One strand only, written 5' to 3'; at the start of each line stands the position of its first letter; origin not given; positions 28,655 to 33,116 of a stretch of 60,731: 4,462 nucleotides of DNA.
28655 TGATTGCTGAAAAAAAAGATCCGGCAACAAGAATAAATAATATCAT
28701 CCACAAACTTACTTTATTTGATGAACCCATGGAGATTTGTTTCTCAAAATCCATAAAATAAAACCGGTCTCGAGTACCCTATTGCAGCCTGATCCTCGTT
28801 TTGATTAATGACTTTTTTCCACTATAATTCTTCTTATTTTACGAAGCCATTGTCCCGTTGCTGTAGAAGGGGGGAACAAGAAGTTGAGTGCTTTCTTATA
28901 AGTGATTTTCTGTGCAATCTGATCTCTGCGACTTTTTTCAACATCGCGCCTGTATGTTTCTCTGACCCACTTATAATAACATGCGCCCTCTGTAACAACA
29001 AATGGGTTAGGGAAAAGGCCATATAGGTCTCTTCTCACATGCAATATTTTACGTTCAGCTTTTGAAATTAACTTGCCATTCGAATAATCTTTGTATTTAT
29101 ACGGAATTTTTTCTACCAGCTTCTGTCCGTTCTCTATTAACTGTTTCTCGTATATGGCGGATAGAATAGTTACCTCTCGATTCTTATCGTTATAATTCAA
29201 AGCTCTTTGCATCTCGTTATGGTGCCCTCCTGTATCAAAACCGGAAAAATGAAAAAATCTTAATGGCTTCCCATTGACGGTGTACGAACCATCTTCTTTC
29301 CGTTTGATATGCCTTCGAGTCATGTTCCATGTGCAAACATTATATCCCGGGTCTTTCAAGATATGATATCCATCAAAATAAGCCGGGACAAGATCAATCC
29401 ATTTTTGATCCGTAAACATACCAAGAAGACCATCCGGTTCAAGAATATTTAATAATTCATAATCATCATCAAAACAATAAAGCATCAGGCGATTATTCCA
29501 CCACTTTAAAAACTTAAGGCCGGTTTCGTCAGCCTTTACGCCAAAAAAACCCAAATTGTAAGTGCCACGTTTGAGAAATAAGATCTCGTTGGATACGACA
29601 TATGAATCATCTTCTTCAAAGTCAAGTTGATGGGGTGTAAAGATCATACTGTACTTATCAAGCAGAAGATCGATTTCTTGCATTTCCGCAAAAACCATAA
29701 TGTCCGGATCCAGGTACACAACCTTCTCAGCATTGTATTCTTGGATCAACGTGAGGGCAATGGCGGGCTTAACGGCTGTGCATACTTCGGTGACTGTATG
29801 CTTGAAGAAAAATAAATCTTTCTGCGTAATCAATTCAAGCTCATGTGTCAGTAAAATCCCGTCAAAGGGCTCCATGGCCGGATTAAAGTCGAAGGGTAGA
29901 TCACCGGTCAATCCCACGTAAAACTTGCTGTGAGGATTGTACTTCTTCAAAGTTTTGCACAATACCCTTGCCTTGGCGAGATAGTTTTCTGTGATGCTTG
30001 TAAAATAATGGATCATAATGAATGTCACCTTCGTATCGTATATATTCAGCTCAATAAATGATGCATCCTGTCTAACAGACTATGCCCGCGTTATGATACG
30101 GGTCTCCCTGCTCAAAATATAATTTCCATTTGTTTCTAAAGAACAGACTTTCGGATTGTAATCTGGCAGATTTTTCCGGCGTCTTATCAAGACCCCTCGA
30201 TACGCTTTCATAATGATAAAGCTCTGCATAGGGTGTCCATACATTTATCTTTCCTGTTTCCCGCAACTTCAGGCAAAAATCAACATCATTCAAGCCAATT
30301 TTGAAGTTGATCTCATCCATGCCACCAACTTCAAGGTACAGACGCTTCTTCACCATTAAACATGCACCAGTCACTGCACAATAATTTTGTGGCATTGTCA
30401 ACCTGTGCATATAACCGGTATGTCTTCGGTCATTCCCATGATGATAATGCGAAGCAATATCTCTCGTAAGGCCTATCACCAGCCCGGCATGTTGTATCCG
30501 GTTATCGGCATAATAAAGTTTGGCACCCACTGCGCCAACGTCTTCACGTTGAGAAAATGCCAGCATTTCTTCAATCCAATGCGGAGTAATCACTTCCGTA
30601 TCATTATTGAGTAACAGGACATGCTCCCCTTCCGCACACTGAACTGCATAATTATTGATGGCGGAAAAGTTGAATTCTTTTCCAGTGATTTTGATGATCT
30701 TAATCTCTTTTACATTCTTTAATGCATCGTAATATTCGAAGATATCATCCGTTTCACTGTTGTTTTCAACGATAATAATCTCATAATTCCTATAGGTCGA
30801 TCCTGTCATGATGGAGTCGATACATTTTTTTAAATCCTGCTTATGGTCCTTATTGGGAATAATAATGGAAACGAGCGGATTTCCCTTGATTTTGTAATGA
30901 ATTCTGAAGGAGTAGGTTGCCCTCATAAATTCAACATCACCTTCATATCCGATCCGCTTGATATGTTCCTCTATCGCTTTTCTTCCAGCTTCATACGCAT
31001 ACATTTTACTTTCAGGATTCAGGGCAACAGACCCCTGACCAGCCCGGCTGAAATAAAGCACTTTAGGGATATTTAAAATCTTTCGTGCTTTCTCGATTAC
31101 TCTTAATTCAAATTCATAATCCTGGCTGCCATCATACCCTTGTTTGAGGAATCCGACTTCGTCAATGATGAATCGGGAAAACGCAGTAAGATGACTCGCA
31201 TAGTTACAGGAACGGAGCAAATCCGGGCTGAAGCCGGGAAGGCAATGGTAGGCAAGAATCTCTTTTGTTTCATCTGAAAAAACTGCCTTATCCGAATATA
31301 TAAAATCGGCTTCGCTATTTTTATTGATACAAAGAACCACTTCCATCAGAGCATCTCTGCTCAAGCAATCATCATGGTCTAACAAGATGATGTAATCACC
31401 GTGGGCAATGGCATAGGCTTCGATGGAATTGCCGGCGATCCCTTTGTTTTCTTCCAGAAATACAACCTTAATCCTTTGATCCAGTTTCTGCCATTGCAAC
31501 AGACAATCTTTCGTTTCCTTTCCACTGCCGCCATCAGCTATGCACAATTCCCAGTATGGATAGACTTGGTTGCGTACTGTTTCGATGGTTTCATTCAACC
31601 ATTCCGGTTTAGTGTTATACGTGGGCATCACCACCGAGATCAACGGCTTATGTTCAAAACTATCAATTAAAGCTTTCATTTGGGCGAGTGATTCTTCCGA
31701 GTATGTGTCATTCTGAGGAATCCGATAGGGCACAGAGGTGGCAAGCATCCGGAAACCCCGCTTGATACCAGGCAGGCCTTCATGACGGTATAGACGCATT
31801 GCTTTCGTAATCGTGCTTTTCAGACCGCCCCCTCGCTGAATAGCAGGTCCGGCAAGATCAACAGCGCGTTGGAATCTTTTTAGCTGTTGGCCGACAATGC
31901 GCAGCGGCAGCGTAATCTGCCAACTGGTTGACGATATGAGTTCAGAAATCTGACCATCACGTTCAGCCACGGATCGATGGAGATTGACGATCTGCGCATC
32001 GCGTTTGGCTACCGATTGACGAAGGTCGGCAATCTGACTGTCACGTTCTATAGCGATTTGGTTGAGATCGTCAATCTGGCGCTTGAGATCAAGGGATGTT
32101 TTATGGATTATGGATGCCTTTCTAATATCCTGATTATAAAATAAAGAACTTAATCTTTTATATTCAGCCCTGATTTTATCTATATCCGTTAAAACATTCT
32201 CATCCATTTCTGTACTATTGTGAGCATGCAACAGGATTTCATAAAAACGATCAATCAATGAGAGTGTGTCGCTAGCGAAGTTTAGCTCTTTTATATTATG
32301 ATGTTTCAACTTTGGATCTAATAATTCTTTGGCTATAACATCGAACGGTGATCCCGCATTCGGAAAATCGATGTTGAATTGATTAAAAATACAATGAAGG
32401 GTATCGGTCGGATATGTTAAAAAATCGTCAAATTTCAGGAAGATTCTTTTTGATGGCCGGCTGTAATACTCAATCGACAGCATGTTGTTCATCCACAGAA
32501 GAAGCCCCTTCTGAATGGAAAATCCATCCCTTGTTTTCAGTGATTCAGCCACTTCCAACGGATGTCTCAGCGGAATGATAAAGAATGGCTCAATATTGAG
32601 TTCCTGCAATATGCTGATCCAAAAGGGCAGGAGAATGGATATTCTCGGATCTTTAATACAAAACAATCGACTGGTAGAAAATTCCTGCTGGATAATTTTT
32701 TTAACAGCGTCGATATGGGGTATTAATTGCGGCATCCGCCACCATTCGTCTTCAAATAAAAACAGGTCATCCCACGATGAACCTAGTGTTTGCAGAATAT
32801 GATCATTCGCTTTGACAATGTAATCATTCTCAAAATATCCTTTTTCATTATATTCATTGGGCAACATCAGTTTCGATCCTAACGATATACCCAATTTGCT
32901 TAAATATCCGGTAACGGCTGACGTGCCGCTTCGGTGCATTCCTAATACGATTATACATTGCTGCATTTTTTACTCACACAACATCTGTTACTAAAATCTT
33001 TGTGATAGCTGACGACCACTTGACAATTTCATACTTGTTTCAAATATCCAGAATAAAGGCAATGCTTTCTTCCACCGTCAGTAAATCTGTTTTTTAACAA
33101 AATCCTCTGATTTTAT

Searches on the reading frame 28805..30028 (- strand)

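Call 24: search_protein_families(library=pfam, proteins=[window:28805-30028:-], max_evalue=0.1)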
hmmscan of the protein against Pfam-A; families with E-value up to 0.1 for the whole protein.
window:28805-30028:- (407 aa): 2 families
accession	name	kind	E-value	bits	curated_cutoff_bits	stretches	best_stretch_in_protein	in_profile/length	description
PF03407.22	Nucleotid_trans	-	0.011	16.2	22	1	73-182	41-137/208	Nucleotide-diphospho-sugar transferase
PF01501.26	Glyco_transf_8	-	0.023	14.7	24.3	0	94-161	91-162/253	Glycosyl transferase family 8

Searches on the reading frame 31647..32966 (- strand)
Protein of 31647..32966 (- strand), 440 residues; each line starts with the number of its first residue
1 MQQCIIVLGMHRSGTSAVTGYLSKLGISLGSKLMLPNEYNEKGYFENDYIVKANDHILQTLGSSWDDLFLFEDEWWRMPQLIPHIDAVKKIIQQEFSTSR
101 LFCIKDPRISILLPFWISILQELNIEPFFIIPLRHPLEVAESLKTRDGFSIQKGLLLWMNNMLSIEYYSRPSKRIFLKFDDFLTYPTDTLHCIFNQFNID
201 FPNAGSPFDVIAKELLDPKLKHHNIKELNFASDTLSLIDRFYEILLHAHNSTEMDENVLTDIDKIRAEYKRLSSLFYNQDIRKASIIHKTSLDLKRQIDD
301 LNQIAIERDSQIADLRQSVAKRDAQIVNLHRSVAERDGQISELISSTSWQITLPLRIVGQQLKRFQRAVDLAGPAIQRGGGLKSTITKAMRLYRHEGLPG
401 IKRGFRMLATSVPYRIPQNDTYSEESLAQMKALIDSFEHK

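Call 43: search_protein_families(library=pfam, proteins=[window:31647-32966:-], max_evalue=5)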
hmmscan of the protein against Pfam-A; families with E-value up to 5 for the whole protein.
window:31647-32966:- (440 aa): 8 families
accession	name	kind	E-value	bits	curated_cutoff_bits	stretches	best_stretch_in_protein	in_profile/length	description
PF13469.12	Sulfotransfer_3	-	0.019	15.6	27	1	5-25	2-22/216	Sulfotransferase family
PF13238.12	AAA_18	-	0.065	14.1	29.4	1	5-59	1-60/128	AAA domain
PF11559.13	ADIP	-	0.11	13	34.3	1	231-331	30-129/151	Afadin- and alpha -actinin-Binding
PF19512.4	DUF6046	-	0.12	12.7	27.4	1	330-353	18-41/122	Domain of unknown function (DUF6046)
PF08702.15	Fib_alpha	-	0.14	12.8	29.9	1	242-336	41-128/143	Fibrinogen alpha/beta chain family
PF04102.17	SlyX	-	0.23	12.5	30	1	295-335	16-56/67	SlyX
PF09177.16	STX6_10_61_N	-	0.29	12.2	29.4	1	253-331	5-78/99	Syntaxin 6/10/61, N-terminal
PF12329.13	TMF_DNA_bd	-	0.34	11.4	35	1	289-334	26-71/74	TATA element modulatory factor 1 DNA binding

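Call 44: search_solved_structures(query=window:31647-32966:-, max_evalue=1)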
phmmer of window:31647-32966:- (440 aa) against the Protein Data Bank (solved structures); distinct sequences matched with E-value up to 1: 1.
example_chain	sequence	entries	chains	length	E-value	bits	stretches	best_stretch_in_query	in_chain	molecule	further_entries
6nz1_A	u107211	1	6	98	0.92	11.6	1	293-346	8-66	Design construct XXA_GVDQ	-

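Call 56: find_homologous_proteins(query=window:31647-32966:-, max_evalue=0.001)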
Query window:31647-32966:- (440 aa): 1784 proteins with E <= 0.001 among 8000 candidates; the best 120 are listed.
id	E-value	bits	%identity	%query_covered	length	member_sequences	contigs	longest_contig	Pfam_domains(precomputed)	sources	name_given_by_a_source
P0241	8.0e-151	521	68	81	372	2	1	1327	-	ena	-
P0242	8.8e-149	514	63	78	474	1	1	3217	PF05400.19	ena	-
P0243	1.6e-141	490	62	84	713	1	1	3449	PF10111.15,PF13641.13,PF00535.33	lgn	-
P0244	7.2e-141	488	62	83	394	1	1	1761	-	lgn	-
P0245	8.2e-141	488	62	83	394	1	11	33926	-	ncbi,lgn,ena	-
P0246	2.9e-140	486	62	83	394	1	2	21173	-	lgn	-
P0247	1.9e-136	474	59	83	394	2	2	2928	-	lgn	-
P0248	4.9e-135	469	63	81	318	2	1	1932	-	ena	-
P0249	4.8e-132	459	60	78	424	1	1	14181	PF27241.1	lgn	-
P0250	1.9e-129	450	59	81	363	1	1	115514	-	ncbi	ncbi:MAG: sulfotransferase family protein [Smithellaceae bacterium]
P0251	1.4e-118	415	63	64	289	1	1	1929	-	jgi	jgi:hypothetical protein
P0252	2.4e-99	351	45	94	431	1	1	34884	PF04108.18,PF19220.7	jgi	-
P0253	3.5e-91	324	55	62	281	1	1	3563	PF13469.13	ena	-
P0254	4.3e-78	281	41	78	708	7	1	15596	PF00534.27,PF13692.13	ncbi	-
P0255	9.7e-78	280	41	78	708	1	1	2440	PF00534.27,PF13692.13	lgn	-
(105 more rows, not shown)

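Call 64: predict_structure(alignment_id=A2)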
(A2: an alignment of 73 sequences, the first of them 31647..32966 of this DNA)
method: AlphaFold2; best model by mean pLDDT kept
length: 440 residues; sequences in the alignment: 73
mean_pLDDT: 87.4   pTM: 0.72
mean pLDDT of the five models: 87.4, 86.1, 85.3, 85.2, 84.7
residues with pLDDT >= 90: 294; 70-90: 80; 50-70: 40; < 50: 26
segments of 3 or more residues with pLDDT < 50: 397-420
pLDDT, mean of each block of 10 residues (from residue 1): 96 91 96 92 93 97 94 96 98 98 97 98 98 94 93 95 97 96 94 96 78 82 63 80 93 93 97 91 90 94 97 98 98 96 92 89 84 68 69 55 40 41 78 70
secondary structure, 60 per line:
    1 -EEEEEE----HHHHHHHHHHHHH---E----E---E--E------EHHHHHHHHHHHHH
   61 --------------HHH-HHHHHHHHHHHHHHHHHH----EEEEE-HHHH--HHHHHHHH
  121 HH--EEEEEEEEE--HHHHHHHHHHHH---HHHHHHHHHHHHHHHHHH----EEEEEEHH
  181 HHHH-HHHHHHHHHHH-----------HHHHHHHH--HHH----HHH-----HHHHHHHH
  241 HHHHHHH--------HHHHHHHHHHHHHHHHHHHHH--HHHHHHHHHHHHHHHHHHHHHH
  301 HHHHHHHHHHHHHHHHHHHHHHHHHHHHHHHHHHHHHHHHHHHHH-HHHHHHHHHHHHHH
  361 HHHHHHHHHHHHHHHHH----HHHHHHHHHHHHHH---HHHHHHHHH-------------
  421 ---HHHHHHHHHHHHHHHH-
elements in order: E2-7 H12-24 H48-60 H79-96 E101-105 H107-110 H113-122 E125-133 H136-147 H151-168 E173-178 H179-184 H186-196 H208-215 H233-247 H256-276 H279-345 H347-377 H382-395 H399-407 H424-439

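Call 67: fold_search(model_id=the predicted structure, library=pdb)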
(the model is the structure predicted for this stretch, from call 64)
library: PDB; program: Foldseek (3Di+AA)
matches with E <= 10: 835; with E <= 0.001: 8
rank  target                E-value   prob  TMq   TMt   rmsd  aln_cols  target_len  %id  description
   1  4gbm                  1.0e-05  1.00  0.29  0.42  12.6       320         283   14  Sulfotransferase Domain from the Curacin Biosynthetic Pathway (released 2012-10-17)
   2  8w5z_A                5.3e-05  1.00  0.33  0.42  15.4       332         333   14  Crystal structure of tick tyrosylprotein sulfotransferase reveals the activation mechanism of tick anticoagulant prote (released 2024-04-10)
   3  4gox                  7.7e-05  1.00  0.33  0.49  11.7       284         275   15  Sulfotransferase Domain from the Synechococcus PCC 7002 Olefin Synthase (released 2012-10-17)
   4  9wwe                  1.6e-04  1.00  0.32  0.44   6.4       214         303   16  Crystal structure of human tyrosylprotein sulfotransferase 2 (TPST2) in cation-bound state (released 2025-12-31)
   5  3ap3_C                2.7e-04  1.00  0.34  0.48  11.8       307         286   15  Crystal structure of human tyrosylprotein sulfotransferase-2 complexed with PAP (released 2011-10-26)
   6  3ap3_B                4.1e-04  1.00  0.31  0.44   7.0       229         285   15  Crystal structure of human tyrosylprotein sulfotransferase-2 complexed with PAP (released 2011-10-26)
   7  3ap3_D                6.6e-04  1.00  0.33  0.47   7.0       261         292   18  Crystal structure of human tyrosylprotein sulfotransferase-2 complexed with PAP (released 2011-10-26)
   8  5ajy                  8.2e-04  1.00  0.24  0.24   6.3       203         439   14  Human PFKFB3 in complex with an indole inhibitor 4 (released 2015-04-22)
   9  5ajz                  1.3e-03  1.00  0.24  0.24   6.3       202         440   14  Human PFKFB3 in complex with an indole inhibitor 5 (released 2015-04-22)
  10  5ajx                  1.3e-03  1.00  0.24  0.24   6.3       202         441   14  Human PFKFB3 in complex with an indole inhibitor 3 (released 2015-04-22)
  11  5ak0                  3.0e-03  0.99  0.23  0.23   6.8       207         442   13  Human PFKFB3 in complex with an indole inhibitor 6 (released 2015-04-22)
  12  1s96_A                3.0e-03  0.98  0.24  0.43  11.9       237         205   16  The 2.0 A X-ray structure of Guanylate Kinase from E.coli (released 2004-02-10)
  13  3rnl                  7.0e-03  0.97  0.27  0.43  10.7       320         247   12  Crystal Structure of Sulfotransferase from Alicyclobacillus acidocaldarius (released 2011-06-29)
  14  1k6m_A                8.7e-03  0.98  0.24  0.24   6.1       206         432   12  Crystal Structure of Human Liver 6-Phosphofructo-2-Kinase/Fructose-2,6-Bisphosphatase (released 2002-12-11)
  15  4zo4_A                9.2e-03  0.92  0.20  0.37  11.6       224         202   14  Dephospho-CoA kinase from Campylobacter jejuni. (released 2015-05-13)
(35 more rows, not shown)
